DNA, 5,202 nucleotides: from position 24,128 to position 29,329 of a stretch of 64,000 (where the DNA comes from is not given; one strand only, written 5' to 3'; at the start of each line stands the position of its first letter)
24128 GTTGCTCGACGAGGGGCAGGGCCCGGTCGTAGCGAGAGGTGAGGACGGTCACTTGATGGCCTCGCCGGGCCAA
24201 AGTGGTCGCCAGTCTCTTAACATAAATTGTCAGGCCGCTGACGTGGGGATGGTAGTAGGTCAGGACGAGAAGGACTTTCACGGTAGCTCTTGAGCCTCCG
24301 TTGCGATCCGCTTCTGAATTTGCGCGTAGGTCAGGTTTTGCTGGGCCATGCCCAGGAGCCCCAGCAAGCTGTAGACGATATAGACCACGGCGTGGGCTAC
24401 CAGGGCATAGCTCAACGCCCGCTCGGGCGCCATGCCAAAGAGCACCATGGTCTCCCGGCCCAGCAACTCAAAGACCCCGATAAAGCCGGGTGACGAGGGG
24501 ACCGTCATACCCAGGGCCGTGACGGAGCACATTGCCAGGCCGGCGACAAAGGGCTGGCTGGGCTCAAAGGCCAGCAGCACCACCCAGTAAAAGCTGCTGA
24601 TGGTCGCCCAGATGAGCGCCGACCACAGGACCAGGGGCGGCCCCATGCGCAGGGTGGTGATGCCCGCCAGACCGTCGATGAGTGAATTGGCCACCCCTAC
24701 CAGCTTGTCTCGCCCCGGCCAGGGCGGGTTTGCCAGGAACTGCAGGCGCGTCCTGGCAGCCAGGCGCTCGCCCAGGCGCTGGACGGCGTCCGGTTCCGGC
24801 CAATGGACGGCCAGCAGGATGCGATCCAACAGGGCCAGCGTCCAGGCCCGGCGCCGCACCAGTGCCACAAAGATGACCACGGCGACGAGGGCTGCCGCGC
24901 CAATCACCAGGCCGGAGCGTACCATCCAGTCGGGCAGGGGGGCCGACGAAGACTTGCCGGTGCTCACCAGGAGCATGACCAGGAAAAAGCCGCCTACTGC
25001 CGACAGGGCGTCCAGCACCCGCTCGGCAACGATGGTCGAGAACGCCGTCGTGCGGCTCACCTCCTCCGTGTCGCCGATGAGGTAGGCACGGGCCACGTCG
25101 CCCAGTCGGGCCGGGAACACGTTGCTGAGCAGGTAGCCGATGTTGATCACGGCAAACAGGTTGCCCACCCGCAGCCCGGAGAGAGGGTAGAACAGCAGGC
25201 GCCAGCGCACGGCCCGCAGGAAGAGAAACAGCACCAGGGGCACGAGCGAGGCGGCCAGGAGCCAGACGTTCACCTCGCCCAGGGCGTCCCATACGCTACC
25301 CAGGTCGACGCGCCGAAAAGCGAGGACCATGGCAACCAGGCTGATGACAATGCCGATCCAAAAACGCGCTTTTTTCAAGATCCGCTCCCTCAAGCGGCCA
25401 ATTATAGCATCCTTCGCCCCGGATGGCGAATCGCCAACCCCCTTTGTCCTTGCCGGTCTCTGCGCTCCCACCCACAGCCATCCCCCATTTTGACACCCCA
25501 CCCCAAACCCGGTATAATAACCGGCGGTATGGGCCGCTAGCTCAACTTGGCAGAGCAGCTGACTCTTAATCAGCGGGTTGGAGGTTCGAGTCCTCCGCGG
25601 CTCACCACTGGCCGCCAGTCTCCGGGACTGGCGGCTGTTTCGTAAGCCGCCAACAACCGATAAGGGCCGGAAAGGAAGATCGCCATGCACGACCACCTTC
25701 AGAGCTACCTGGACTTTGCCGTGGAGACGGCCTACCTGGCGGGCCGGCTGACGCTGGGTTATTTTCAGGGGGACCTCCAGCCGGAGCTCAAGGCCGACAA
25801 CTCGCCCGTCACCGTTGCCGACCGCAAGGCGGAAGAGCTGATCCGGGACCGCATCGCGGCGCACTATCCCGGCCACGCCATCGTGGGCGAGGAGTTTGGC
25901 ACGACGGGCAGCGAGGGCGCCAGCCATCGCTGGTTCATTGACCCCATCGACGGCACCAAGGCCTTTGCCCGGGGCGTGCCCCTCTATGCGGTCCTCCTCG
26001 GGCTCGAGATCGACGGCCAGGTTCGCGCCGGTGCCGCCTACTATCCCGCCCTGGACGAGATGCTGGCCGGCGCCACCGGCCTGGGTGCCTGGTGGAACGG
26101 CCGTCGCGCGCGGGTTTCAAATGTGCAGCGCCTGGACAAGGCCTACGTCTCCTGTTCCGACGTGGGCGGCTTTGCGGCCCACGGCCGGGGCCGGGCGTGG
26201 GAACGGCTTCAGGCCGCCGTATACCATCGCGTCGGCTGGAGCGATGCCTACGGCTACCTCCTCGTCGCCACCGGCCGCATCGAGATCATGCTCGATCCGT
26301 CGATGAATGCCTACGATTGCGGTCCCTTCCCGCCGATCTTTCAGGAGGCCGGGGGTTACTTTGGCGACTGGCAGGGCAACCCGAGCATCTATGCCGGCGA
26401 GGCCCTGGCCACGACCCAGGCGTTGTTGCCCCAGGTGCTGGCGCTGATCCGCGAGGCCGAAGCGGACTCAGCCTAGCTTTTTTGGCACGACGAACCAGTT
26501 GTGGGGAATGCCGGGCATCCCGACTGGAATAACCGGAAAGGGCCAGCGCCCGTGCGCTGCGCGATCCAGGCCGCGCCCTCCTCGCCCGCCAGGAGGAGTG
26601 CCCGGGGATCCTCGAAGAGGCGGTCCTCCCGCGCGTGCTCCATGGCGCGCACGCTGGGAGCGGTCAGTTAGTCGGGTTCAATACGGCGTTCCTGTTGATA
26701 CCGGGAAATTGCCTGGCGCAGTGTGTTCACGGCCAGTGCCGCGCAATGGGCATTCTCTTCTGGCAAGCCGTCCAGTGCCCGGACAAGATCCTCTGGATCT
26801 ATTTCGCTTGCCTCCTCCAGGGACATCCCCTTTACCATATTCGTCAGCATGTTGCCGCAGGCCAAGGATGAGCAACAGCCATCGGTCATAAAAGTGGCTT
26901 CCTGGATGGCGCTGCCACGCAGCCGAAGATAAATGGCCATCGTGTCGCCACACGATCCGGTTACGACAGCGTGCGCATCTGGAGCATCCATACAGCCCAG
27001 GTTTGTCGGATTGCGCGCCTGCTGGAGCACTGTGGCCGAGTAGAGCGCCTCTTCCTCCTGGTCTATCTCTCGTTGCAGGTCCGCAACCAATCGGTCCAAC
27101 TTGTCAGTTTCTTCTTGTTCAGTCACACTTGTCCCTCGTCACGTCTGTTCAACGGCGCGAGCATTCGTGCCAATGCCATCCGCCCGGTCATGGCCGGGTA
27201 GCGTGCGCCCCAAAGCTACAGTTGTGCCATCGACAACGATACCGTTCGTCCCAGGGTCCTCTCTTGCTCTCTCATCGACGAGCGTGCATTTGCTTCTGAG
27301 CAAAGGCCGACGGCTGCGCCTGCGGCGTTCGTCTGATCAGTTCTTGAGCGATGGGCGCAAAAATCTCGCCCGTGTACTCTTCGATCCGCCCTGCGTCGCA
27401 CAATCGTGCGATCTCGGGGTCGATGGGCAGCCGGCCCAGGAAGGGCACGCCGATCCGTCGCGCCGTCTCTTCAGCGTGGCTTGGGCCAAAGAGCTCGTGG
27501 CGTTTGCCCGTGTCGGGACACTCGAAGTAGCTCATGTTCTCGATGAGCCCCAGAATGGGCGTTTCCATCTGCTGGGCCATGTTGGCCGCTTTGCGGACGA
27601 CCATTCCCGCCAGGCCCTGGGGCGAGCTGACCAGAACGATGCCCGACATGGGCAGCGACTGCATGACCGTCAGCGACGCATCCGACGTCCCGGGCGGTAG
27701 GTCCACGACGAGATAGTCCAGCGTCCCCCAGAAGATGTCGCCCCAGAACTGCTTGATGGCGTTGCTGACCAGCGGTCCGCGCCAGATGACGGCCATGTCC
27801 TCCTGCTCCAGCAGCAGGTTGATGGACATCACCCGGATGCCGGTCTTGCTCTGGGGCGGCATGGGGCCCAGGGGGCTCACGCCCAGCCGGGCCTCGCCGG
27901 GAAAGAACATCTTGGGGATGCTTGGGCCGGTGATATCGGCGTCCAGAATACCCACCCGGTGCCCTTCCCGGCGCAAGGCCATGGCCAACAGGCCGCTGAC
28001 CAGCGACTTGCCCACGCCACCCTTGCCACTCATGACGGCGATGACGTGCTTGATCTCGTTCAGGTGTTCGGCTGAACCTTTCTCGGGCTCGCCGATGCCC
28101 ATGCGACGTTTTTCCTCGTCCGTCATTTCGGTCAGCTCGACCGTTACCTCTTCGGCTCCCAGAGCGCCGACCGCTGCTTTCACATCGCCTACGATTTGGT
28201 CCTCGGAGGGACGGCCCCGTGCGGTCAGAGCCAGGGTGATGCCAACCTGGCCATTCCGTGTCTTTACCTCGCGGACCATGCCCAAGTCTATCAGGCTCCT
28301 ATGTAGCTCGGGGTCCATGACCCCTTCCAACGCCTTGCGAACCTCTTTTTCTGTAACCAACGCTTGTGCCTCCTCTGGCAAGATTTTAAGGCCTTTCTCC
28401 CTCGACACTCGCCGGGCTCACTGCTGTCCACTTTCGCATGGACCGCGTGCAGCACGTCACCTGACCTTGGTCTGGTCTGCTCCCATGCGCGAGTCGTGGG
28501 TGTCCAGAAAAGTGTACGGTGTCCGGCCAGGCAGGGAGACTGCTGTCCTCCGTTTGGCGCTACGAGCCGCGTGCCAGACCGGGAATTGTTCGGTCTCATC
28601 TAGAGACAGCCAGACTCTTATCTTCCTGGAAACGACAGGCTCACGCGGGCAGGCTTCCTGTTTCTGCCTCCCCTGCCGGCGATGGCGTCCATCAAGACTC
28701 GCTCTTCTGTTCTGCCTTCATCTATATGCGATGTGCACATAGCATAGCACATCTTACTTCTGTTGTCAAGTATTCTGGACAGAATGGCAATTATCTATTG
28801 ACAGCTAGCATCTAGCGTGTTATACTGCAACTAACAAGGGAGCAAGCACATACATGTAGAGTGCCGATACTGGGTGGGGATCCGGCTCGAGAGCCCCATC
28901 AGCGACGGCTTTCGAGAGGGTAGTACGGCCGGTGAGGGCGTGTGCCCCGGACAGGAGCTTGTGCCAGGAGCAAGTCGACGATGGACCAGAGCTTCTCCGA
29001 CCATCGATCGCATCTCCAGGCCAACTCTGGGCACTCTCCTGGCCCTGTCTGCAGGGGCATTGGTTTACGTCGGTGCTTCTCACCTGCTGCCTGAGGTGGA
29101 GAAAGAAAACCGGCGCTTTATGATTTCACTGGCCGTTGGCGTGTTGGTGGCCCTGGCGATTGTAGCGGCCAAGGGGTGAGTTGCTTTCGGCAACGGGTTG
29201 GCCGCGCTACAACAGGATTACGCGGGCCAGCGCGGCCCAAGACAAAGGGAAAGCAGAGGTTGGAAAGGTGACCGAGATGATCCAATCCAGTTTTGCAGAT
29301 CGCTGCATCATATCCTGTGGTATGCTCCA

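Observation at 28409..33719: Uncharacterised DUF1638 / MBL-fold / small ORF / COG0731 radical-SAM / tandem-USP / Fur-family operon behind a consensus promoter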

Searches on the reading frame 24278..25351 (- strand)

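Call 80: search_protein_families(library=pfam, proteins=[window:24278-25351:-], max_evalue=0.00001)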
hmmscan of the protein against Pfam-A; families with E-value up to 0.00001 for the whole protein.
window:24278-25351:- (357 aa): 1 family
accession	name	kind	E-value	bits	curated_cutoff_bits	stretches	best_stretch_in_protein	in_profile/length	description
PF03706.18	LPG_synthase_TM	-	4.1e-44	151.7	33.4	1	1-331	5-302/302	Lysylphosphatidylglycerol synthase TM region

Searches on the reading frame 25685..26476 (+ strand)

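Call 80: search_protein_families(library=pfam, proteins=[window:25685-26476:+], max_evalue=0.00001)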
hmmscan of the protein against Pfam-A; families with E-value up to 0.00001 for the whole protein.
window:25685-26476:+ (263 aa): 1 family
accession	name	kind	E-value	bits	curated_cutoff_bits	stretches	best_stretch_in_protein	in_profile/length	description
PF00459.30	Inositol_P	-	1.5e-44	152.9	27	1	5-256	2-267/271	Inositol monophosphatase family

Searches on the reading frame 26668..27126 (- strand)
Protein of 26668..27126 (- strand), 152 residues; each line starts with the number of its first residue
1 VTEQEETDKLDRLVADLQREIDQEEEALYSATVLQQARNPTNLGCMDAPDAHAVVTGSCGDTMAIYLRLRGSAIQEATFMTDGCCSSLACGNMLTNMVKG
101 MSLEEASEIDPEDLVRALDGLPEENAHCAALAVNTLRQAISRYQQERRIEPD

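Call 3: search_protein_families(library=pfam, proteins=[window:26668-27126:-], max_evalue=0.01)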
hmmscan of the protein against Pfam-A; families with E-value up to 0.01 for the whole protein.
window:26668-27126:- (152 aa): 1 family
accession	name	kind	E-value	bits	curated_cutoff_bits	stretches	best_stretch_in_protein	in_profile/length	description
PF01592.21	NifU_N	-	6.7e-30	104.3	22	1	29-147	2-124/127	NifU-like N terminal domain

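Call 4: search_protein_families(library=ncbifam, proteins=[window:26668-27126:-], max_evalue=0.01)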
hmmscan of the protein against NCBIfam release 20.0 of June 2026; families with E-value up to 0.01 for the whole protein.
window:26668-27126:- (152 aa): 4 families
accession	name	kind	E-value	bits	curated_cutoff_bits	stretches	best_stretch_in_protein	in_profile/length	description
TIGR03419.1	NifU_clost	equivalog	1.8e-29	102.6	187.9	1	29-147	1-120/121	Fe-S cluster assembly scaffold protein NifU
TIGR01999.1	iscU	equivalog_domain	4.1e-22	78.6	192.4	1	29-147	1-123/124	Fe-S cluster assembly scaffold IscU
TIGR02000.1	NifU_proper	equivalog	1.1e-20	74.3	273.3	1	29-146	4-124/290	Fe-S cluster assembly protein NifU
TIGR01994.1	SUF_scaf_2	equivalog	1.1e-14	54.6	92.5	1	26-109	2-86/137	Fe-S cluster assembly sulfur transfer protein SufU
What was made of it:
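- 26668..27126 (-): NifU/IscU-like Fe-S scaffold gene, second gene of the divergent mrp-nifU unit. Pfam NifU_N 104 bits; NCBIfam NifU_clost 103 bits, below its cut-off (calls 3, 4).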

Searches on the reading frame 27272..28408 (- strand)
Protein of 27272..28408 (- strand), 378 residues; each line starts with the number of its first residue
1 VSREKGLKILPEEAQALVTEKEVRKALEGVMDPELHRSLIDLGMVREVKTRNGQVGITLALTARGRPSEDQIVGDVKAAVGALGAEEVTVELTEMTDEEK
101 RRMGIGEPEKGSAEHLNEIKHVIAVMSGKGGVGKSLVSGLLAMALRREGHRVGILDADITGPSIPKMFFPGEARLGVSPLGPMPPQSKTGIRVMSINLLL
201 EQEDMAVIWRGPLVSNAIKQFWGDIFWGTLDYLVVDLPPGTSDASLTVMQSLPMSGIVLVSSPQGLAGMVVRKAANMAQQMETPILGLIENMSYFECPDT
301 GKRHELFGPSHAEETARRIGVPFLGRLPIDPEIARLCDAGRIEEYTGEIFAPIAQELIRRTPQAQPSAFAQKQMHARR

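Call 3: search_protein_families(library=pfam, proteins=[window:27272-28408:-], max_evalue=0.01)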
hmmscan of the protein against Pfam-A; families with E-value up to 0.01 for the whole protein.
window:27272-28408:- (378 aa): 7 families
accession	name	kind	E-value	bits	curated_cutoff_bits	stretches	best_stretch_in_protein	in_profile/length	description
PF10609.15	ParA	-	1.7e-89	299.9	27.1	1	119-342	2-226/246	NUBPL iron-transfer P-loop NTPase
PF01883.24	FeS_assembly_P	-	7.2e-16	58.7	23.5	1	21-91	2-72/73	Iron-sulfur cluster assembly protein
PF01656.29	CbiA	-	1.4e-09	38.4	25.4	1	123-334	1-116/125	CobQ/CobB/MinD/ParA nucleotide binding domain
PF13614.12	AAA_31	-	1.9e-06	28.4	27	1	121-159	2-40/177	AAA domain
PF09140.17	MipZ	-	0.00015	21.7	20.7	1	121-163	1-43/262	ATPase MipZ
PF02374.21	ArsA_ATPase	-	0.00078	19.2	24.3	1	124-158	4-38/305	Anion-transporting ATPase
PF03308.22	MeaB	-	0.0055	16.2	23.1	1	126-160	38-72/273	Methylmalonyl Co-A mutase-associated GTPase MeaB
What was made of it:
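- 27272..28408 (-): Mrp/ApbC-type Fe-S carrier ATPase (DUF59 domain plus P-loop domain). The coordinates give the longest ORF. The true start is probably about 13 codons further in. Pfam ParA/NUBPL 300 bits and FeS_assembly_P 59 bits (call 3).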

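Call 4: search_protein_families(library=ncbifam, proteins=[window:27272-28408:-], max_evalue=0.01)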
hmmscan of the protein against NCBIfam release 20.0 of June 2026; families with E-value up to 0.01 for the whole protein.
window:27272-28408:- (378 aa): 20 families
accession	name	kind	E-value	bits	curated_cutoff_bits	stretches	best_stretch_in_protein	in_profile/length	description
NF041136.1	MrpORP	equivalog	2.5e-94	316.5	450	1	116-358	1-242/365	iron-sulfur cluster carrier protein MrpORP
NF008669.0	PRK11670.1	equivalog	3.5e-63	213.7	348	1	18-340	12-326/369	iron-sulfur cluster carrier protein ApbC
TIGR01969.1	minD_arch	subfamily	2.6e-12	46.5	201.75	1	122-160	2-40/251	cell division ATPase MinD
NF041868.1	paad_haloarch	equivalog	1.4e-10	41.3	180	1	15-92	23-101/127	1,2-phenylacetyl-CoA epoxidase subunit PaaD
NF047398.1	AAA_KGGVGR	domain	5.4e-10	39.9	90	1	121-172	3-54/190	KGGVGR-motif variant AAA ATPase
TIGR02159.1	PA_CoA_Oxy4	equivalog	1.9e-09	37.9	108.15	1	30-93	1-65/146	1,2-phenylacetyl-CoA epoxidase subunit PaaD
TIGR02945.1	SUF_assoc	equivalog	4.3e-08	33.5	143.4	1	20-94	3-79/99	SUF system Fe-S cluster assembly protein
TIGR01007.1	eps_fam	subfamily_domain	4.3e-08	33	108.05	1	121-291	18-188/204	polysaccharide biosynthesis tyrosine autokinase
TIGR03815.1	CpaE_hom_Actino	equivalog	7e-08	32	154.45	1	120-163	111-154/340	septum site-determining protein Ssd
TIGR01968.1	minD_bact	equivalog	7.2e-08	32.1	212.9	1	121-159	2-40/261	septum site-determining protein MinD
NF041546.1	ParA_partition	equivalog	2e-07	30.8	180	1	122-159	1-38/203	ParA family partition ATPase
TIGR03406.1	FeS_long_SufT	hypoth_equivalog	2.2e-07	30.8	202.6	1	9-92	64-153/174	putative Fe-S cluster assembly protein SufT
TIGR03018.1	pepcterm_TyrKin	hypoth_equivalog_domain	3e-05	23.5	230.65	1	114-168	29-84/207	XrtA-associated tyrosine autokinase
TIGR03371.1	cellulose_yhjQ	equivalog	4.3e-05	23.1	157.85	1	121-159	2-40/246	cellulose biosynthesis protein BcsQ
NF053622.1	ATPseBagAMYCTU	equivalog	0.00022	20.8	400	1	121-155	7-41/325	ATPase BagA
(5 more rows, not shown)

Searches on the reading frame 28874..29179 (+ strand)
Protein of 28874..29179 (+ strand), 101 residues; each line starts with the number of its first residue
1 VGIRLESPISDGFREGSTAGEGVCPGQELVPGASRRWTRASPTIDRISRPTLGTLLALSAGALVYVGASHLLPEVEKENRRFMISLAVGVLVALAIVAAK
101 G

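Call 3: search_protein_families(library=pfam, proteins=[window:28874-29179:+], max_evalue=0.01)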
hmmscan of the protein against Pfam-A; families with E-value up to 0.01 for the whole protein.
window:28874-29179:+ (101 aa): 1 family
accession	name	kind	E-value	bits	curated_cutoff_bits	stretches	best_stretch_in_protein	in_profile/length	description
PF02535.28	Zip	-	0.00011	22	35.1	1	47-86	266-306/323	ZIP Zinc transporter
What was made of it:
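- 28955..29179 (+): ZIP transporter pseudogene. The native RBS, ATG (28981) and 5 codons are joined out of frame to the last 61 codons (28997-29179). About 178 codons are deleted. Pfam Zip scores 22 bits, below its cut-off (call 3).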

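Call 4: search_protein_families(library=ncbifam, proteins=[window:28874-29179:+], max_evalue=0.01)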
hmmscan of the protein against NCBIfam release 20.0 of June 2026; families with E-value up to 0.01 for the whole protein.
window:28874-29179:+ (101 aa): 0 families
